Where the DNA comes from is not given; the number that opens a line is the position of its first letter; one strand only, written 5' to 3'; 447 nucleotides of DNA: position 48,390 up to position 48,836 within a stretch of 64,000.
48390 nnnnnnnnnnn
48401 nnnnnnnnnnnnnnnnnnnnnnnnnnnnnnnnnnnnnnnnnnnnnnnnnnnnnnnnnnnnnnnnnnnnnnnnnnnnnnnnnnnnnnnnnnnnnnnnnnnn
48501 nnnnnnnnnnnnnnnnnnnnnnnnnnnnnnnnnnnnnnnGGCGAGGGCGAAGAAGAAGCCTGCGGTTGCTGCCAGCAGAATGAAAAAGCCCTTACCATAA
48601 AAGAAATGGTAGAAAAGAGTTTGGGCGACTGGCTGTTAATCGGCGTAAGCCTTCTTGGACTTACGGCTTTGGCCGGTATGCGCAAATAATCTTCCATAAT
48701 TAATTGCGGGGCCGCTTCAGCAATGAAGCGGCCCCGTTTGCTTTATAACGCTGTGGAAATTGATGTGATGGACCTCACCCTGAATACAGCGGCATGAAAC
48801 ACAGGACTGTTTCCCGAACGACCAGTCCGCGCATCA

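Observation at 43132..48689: Paralogous pair of secreted hyper-acidic repeat proteins sharing an apparently undescribed C-terminal anchoring/sorting module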

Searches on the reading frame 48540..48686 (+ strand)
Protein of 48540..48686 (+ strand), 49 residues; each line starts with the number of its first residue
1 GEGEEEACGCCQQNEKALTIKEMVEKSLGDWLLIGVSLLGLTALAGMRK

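Call 3: search_protein_families(library=ncbifam, proteins=[window:48540-48686:+], max_evalue=10)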
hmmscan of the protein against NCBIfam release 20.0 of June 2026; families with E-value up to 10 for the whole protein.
seq(49 aa): 0 families

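Call 4: search_protein_families(library=pfam, proteins=[window:48540-48686:+], max_evalue=10)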
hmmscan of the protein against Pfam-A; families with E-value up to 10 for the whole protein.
seq(49 aa): 1 family
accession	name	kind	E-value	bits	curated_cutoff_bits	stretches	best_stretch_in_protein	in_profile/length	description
PF25733.1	UL135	-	3.9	6.8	27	1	6-21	52-67/400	Cytomegalovirus UL135 protein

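Call 42: find_homologous_proteins(query=A4, max_evalue=1)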
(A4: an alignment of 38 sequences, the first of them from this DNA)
Query A4 (38 sequences) (47 aa, profile of the alignment): 10 proteins with E <= 1 among 2142 candidates.
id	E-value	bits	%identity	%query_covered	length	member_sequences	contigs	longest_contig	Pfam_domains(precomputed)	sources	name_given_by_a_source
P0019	9.3e-16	75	47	91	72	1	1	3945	-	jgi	-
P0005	1.5e-15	74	54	98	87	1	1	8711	-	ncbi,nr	ncbi:MAG: hypothetical protein GXY07_14960, partial [Candidatus Hydrogenedentes bacterium]|nr:hypoth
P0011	2.8e-14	70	56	87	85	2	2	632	-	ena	-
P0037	6.0e-12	62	52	62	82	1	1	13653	-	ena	-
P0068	3.0e-11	60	45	100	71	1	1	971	-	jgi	jgi:hypothetical protein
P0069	3.2e-8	50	46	98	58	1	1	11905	-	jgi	jgi:hypothetical protein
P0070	1.1e-6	46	50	55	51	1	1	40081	-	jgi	jgi:hypothetical protein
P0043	3.8e-6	44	41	36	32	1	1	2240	-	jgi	-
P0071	1.8e-4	38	34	100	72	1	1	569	-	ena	-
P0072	9.7e-4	36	55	47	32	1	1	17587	-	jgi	jgi:hypothetical protein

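Call 43: find_encoding_contigs(protein=P0070, flank=10000, max_places=3)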
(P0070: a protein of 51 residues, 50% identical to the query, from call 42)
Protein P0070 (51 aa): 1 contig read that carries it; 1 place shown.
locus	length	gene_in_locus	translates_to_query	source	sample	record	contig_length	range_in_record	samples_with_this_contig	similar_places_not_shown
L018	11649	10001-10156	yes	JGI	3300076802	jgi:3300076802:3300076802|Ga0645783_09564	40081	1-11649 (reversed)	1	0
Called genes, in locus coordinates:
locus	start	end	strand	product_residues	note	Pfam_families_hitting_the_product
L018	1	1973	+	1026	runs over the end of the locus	PF18911:PKD_4, PF00801:PKD (weak), PF18911:PKD_4, PF19190:BACON_2 (faint), PF22544:HYDIN_VesB_CFA65-like_Ig (faint)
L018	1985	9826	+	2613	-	PF15780:ASH (faint), PF19190:BACON_2 (weak), PF19190:BACON_2 (weak), PF00801:PKD, PF18911:PKD_4, PF19190:BACON_2 (weak), PF18911:PKD_4 (weak), PF16403:Bact_surface_Ig-like, +4 more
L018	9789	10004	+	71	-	-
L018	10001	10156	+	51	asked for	-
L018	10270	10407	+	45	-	-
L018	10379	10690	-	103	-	-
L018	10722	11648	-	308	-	?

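Call 44: find_encoding_contigs(protein=P0072, flank=10000, max_places=3)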
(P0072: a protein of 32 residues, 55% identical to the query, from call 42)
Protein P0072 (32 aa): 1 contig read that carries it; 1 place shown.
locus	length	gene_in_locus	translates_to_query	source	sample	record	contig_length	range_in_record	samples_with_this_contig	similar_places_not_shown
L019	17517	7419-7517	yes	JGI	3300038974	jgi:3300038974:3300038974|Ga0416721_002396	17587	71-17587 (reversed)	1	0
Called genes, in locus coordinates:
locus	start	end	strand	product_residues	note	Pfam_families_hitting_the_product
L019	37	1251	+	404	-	PF21687:T2SSK_1st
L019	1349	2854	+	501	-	PF11104:PilM_2, PF05134:T2SSL (weak)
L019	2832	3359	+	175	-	-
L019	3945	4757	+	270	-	PF02415:Chlam_PMP (faint)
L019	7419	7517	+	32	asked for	-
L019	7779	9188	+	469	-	PF00890:FAD_binding_2 (weak), PF01266:DAO, PF01494:FAD_binding_3 (weak), PF13450:NAD_binding_8, PF01593:Amino_oxidase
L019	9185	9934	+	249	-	PF05401:NodS (weak), PF01209:Ubie_methyltran, PF03141:Methyltransf_29 (weak), PF13489:Methyltransf_23, PF08241:Methyltransf_11, PF08242:Methyltransf_12, PF13649:Methyltransf_25, PF13847:Methyltransf_31, +2 more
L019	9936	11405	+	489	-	PF02310:B12-binding, PF04055:Radical_SAM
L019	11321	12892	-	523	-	PF13231:PMT_2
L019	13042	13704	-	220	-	PF03006:HlyIII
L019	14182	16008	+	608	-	-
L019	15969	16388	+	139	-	PF13927:Ig_3 (weak)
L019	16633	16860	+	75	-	PF00313:CSD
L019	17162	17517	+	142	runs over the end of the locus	?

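Call 48: find_encoding_contigs(protein=P0069, flank=10000, max_places=3)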
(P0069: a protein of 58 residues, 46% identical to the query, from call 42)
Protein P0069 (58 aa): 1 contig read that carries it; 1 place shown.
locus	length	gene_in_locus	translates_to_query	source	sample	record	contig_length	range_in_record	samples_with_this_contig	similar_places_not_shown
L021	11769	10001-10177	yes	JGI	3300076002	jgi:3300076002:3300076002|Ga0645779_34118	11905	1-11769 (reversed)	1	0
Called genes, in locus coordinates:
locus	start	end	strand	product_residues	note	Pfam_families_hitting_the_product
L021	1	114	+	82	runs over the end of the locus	?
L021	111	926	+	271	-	-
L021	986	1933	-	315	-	PF03009:GDPD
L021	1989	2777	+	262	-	PF01209:Ubie_methyltran, PF13489:Methyltransf_23 (weak), PF13847:Methyltransf_31, PF08241:Methyltransf_11, PF08242:Methyltransf_12, PF13649:Methyltransf_25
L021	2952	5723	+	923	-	PF07705:CARDB, PF16403:Bact_surface_Ig-like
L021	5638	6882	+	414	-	PF13750:Big_3_3 (faint), PF16403:Bact_surface_Ig-like (weak), PF15418:DUF4625 (faint), PF16403:Bact_surface_Ig-like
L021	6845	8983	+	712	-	PF16403:Bact_surface_Ig-like, PF23237:HYR_4C (faint), PF16403:Bact_surface_Ig-like, PF00404:Dockerin_1 (weak)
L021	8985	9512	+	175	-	-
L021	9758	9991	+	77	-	PF13499:EF-hand_7 (faint), PF13833:EF-hand_8 (faint), PF00036:EF-hand_1 (weak), PF13202:EF-hand_5 (weak), PF13405:EF-hand_6 (faint)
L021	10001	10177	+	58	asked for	-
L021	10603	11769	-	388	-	?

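Call 61: predict_structure(alignment_id=A5)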
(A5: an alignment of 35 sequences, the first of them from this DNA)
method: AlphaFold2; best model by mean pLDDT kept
length: 47 residues; sequences in the alignment: 35
mean_pLDDT: 74.8   pTM: 0.39
mean pLDDT of the five models: 74.8, 74.0, 73.5, 73.2, 69.4
residues with pLDDT >= 90: 15; 70-90: 14; 50-70: 16; < 50: 2
segments of 3 or more residues with pLDDT < 50: none
pLDDT, mean of each block of 10 residues (from residue 1): 52 61 83 95 87
secondary structure, 60 per line:
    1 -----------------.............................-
elements in order: H18-46

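Call 62: search_solved_structures(query=A5, max_evalue=10)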
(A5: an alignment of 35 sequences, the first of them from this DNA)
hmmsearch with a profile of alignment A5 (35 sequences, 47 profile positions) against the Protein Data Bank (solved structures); distinct sequences matched with E-value up to 10: 5.
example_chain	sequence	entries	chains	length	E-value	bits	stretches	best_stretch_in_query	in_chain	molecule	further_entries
8eqm_U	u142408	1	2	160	0.092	15.3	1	21-39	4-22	Photosystem II 12 kDa extrinsic protein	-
6wis_A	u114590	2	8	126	0.7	12.5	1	3-17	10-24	DUF411 domain-containing protein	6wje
6lt7_B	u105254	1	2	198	0.97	12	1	6-26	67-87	Ribonuclease P protein subunit p25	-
6ahr_F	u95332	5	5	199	0.98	12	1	6-26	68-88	Ribonuclease P protein subunit p25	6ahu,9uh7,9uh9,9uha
6cwx_B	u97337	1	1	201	0.99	12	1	6-26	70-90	Ribonuclease P protein subunit p25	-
